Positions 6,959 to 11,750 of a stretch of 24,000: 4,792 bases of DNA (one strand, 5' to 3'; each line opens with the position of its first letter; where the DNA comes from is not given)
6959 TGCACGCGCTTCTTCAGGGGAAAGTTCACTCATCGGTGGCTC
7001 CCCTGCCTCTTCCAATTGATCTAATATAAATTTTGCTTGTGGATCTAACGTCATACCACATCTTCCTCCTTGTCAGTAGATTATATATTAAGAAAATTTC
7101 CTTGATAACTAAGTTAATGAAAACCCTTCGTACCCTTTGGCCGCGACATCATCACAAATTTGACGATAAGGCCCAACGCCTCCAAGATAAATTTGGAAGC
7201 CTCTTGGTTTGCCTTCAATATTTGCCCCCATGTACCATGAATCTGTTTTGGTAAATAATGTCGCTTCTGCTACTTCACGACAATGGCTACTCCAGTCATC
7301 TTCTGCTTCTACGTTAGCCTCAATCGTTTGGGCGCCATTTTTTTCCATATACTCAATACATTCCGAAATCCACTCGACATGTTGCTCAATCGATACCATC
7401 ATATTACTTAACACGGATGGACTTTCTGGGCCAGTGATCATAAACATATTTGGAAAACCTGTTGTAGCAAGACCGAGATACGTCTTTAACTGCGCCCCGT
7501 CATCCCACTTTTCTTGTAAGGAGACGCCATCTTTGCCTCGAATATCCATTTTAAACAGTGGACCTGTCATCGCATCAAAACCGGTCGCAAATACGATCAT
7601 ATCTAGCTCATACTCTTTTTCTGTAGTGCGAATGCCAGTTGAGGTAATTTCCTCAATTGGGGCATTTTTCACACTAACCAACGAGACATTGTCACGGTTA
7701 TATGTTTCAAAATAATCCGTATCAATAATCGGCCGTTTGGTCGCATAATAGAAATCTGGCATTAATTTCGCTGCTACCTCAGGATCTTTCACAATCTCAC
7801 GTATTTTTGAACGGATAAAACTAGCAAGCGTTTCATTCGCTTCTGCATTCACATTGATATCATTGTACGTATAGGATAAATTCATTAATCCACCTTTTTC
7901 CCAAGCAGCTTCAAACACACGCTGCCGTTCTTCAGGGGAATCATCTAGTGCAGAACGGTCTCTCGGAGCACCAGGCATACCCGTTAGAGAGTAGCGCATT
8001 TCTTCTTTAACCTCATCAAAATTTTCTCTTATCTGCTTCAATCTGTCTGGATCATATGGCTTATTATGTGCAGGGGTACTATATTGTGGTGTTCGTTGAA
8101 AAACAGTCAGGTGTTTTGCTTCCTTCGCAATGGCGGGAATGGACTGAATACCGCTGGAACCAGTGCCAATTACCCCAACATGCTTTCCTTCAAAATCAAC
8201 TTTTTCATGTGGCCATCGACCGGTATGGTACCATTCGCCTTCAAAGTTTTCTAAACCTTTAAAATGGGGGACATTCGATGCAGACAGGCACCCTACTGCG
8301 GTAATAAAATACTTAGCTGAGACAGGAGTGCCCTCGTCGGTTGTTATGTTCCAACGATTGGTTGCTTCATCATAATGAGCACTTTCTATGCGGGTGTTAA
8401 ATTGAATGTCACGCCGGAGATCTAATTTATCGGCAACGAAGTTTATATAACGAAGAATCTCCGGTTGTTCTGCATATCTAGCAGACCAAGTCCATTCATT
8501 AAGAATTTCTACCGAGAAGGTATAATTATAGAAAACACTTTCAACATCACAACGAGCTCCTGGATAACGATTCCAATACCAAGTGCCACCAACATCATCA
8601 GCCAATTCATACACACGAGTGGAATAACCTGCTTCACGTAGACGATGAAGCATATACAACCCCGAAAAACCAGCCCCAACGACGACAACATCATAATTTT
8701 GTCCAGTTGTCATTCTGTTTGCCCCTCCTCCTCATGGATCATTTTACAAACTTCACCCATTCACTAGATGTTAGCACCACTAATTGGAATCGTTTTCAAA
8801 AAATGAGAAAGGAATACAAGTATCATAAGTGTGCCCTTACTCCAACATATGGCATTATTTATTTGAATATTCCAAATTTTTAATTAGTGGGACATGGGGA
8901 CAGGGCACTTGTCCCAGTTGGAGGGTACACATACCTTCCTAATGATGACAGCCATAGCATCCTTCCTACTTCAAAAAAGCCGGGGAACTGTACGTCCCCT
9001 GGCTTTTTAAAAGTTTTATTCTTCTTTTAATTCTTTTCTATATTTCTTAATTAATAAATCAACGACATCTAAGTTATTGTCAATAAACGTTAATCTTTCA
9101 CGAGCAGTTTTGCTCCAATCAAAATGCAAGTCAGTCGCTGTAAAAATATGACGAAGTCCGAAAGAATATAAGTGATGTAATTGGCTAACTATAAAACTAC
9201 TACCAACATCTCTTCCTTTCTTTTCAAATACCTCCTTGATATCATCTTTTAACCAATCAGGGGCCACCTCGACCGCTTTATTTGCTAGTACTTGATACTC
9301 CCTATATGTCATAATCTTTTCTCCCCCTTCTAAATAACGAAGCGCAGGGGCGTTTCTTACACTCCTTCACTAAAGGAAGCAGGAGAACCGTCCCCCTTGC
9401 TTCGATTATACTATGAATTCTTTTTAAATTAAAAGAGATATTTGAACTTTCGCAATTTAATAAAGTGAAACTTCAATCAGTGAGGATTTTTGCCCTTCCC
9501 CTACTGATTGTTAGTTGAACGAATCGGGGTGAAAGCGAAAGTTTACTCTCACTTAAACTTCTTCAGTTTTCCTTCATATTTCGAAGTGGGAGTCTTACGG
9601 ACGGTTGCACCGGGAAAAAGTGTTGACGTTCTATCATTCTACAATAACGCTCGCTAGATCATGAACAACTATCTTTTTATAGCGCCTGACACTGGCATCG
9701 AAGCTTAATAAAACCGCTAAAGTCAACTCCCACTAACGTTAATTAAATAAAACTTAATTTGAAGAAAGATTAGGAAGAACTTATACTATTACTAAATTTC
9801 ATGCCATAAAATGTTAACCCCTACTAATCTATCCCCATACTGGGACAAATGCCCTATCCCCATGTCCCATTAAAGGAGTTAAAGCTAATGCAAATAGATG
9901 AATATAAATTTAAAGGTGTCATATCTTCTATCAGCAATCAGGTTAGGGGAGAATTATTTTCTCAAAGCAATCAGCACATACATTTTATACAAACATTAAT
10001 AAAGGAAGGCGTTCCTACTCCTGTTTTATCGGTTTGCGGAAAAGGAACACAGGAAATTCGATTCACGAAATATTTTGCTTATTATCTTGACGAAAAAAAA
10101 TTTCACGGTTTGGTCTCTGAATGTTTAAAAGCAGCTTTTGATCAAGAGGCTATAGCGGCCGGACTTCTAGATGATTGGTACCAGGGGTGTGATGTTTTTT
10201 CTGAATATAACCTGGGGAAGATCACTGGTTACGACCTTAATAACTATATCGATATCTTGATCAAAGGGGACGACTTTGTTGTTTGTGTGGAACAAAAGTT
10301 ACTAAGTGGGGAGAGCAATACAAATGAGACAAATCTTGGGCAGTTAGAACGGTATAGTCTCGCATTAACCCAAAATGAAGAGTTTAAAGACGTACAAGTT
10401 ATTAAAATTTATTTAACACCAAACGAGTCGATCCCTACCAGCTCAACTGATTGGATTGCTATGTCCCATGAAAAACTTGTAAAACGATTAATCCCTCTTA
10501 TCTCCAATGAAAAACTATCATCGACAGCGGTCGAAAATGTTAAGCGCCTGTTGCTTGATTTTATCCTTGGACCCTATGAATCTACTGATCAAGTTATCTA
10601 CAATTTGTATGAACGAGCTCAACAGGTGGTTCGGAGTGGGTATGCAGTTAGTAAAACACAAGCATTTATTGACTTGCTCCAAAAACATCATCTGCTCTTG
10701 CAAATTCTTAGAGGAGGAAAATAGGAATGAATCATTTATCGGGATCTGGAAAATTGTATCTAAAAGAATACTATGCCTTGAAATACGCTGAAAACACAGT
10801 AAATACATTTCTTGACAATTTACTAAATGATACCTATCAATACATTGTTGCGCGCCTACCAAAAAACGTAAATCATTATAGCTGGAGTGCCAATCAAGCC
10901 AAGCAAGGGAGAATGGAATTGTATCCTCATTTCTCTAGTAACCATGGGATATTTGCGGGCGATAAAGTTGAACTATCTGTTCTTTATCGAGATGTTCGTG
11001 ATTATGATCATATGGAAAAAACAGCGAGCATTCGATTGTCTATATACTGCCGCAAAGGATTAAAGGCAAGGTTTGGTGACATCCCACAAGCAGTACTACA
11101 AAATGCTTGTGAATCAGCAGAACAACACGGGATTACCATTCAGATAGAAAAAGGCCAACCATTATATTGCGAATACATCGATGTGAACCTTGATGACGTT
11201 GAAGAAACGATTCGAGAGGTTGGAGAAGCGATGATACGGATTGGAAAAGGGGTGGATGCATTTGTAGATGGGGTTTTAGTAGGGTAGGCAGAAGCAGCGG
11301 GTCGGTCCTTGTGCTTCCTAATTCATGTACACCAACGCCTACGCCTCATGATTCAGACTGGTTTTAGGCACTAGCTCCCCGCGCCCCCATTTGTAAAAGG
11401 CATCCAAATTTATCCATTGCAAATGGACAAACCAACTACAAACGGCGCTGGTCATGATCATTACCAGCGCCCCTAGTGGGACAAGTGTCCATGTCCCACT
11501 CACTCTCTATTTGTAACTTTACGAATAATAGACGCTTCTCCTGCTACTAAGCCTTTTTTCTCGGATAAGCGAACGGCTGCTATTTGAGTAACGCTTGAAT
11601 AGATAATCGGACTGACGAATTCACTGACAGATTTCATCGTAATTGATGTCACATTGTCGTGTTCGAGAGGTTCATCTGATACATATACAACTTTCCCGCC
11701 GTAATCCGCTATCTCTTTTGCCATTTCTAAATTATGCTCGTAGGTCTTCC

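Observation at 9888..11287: Two-gene module of a RecB-like PD-(D/E)XK nuclease and a coupled 186-aa unknown: candidate defence or toxin system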

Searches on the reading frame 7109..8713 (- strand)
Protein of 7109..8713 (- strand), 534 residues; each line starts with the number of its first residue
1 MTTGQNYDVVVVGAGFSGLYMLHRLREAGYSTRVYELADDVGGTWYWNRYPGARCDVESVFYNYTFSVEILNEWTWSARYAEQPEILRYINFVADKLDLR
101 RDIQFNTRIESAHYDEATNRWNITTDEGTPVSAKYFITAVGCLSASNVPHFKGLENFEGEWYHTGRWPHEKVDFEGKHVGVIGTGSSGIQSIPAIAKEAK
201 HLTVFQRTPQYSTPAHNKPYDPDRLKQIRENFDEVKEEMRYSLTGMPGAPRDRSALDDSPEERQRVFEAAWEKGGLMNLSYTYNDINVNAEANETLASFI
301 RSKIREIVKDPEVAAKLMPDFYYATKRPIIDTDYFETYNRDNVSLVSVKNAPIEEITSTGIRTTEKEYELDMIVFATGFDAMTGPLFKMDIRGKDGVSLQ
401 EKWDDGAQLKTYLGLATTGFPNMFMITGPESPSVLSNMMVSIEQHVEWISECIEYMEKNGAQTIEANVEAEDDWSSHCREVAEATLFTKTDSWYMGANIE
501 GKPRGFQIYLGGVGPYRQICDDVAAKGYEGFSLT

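Call 31: search_protein_families(library=pfam, proteins=[window:7109-8713:-], max_evalue=0.00001)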
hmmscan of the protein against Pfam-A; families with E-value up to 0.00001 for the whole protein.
window:7109-8713:- (534 aa): 6 families
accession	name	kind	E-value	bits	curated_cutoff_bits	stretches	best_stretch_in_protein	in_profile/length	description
PF00743.25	FMO-like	-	4.7e-18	65.4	22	1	9-207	4-214/532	Flavin-binding monooxygenase-like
PF13738.12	Pyr_redox_3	-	2.9e-14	53.4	30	1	10-233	1-225/305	Pyridine nucleotide-disulphide oxidoreductase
PF07992.20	Pyr_redox_2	-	3.1e-14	53.5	26.1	1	7-215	1-180/291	Pyridine nucleotide-disulphide oxidoreductase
PF13450.12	NAD_binding_8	-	5.8e-12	46.1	21.9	1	11-57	1-47/68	NAD(P)-binding Rossmann-like domain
PF13434.12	Lys_Orn_oxgnase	-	1e-08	35.2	21.3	1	61-224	71-242/339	L-lysine 6-monooxygenase/L-ornithine 5-monooxygenase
PF01266.30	DAO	-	5.4e-06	26.6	27.9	0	8-46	1-40/353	FAD dependent oxidoreductase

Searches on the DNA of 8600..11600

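Call 32: search_rna_families(source=window, start=8600, end=11600, threshold=evalue, max_evalue=1)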
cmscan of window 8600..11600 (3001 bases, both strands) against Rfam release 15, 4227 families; matches with E-value up to 1: 0.
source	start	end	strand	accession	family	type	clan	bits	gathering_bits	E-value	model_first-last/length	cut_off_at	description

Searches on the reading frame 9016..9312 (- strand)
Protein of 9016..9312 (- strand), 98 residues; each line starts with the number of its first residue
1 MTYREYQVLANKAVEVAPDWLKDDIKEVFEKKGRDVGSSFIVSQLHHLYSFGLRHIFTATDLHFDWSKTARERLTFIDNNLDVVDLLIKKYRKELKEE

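Call 4: search_protein_families(library=pfam, proteins=[window:9016-9312:-], max_evalue=1)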
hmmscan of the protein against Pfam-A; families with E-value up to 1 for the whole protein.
window:9016-9312:- (98 aa): 0 families

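Call 5: search_protein_families(library=padloc, proteins=[window:9016-9312:-], max_evalue=1)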
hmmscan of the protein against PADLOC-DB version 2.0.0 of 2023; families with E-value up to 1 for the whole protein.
window:9016-9312:- (98 aa): 0 families

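Call 6: search_protein_families(library=ncbifam, proteins=[window:9016-9312:-], max_evalue=1)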
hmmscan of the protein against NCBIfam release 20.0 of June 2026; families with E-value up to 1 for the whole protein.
window:9016-9312:- (98 aa): 0 families

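Call 7: search_protein_families(library=phrogs, proteins=[window:9016-9312:-], max_evalue=1)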
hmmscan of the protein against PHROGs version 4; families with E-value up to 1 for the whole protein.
window:9016-9312:- (98 aa): 1 family
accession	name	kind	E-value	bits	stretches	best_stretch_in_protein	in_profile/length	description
phrog_8288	-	unknown function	0.25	12.4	1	6-40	46-79/96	-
